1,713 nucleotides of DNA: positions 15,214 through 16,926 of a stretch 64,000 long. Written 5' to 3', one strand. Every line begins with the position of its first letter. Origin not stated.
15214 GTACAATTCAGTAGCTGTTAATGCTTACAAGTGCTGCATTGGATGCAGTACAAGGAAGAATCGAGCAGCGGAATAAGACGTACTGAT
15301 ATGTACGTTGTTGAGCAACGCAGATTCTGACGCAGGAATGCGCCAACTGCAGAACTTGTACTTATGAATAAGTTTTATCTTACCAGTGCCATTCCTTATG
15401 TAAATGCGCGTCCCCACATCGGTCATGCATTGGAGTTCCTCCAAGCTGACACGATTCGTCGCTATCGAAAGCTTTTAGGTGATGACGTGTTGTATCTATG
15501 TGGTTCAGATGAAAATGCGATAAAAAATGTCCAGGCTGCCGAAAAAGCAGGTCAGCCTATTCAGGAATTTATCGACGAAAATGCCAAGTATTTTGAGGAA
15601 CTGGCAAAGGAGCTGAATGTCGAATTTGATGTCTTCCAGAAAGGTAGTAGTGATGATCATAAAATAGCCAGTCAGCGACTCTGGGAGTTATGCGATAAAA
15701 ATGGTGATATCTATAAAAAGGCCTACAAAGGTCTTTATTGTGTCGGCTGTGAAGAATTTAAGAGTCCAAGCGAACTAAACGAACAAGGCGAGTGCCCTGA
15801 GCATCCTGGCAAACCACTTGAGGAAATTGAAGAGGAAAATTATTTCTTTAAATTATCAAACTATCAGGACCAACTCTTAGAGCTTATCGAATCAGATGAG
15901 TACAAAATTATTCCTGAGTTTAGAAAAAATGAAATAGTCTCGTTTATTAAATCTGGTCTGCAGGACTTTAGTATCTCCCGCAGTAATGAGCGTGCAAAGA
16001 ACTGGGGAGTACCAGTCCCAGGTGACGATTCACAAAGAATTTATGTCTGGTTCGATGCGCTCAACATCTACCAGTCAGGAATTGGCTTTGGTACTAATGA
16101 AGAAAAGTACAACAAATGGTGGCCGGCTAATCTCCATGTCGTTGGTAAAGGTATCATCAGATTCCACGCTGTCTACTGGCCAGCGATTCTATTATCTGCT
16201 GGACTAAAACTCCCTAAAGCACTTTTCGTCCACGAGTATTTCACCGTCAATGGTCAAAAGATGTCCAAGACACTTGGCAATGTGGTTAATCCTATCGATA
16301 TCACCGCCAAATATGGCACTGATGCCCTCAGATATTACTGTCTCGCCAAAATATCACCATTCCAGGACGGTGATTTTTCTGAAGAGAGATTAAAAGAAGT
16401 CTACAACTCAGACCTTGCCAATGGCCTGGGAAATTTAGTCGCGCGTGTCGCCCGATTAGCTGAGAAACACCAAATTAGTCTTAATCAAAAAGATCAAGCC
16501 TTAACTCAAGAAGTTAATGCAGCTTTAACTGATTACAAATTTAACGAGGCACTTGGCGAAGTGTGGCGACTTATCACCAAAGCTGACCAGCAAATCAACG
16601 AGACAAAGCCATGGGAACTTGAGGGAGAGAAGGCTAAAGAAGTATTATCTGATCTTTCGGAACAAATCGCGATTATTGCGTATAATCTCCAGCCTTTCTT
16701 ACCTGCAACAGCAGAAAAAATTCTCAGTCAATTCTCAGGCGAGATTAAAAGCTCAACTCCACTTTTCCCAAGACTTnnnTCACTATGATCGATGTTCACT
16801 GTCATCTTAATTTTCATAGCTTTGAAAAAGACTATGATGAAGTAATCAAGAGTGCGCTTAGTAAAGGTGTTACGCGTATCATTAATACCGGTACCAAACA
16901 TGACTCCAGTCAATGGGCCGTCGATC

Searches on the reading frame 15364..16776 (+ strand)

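Call 57: search_protein_families(library=pfam, proteins=[window:15364-16776:+], max_evalue=0.001)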
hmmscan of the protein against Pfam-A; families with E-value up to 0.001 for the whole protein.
window:15364-16776:+ (471 aa): 4 families
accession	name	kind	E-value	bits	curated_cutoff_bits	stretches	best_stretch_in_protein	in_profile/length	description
PF09334.17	tRNA-synt_1g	-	4.2e-99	332.4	20.1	2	156-362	180-390/391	tRNA synthetases class I (M)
PF00133.28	tRNA-synt_1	-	1.3e-28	100.4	22.7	2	227-329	300-404/414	tRNA synthetases class I (I, L, M and V)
PF01406.26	tRNA-synt_1e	-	2.4e-12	47.3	27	2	288-346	241-299/301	tRNA synthetases class I (C) catalytic domain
PF08264.19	Anticodon_1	-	1e-05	25.9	25.1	1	378-457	9-93/148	Anticodon-binding domain of tRNA ligase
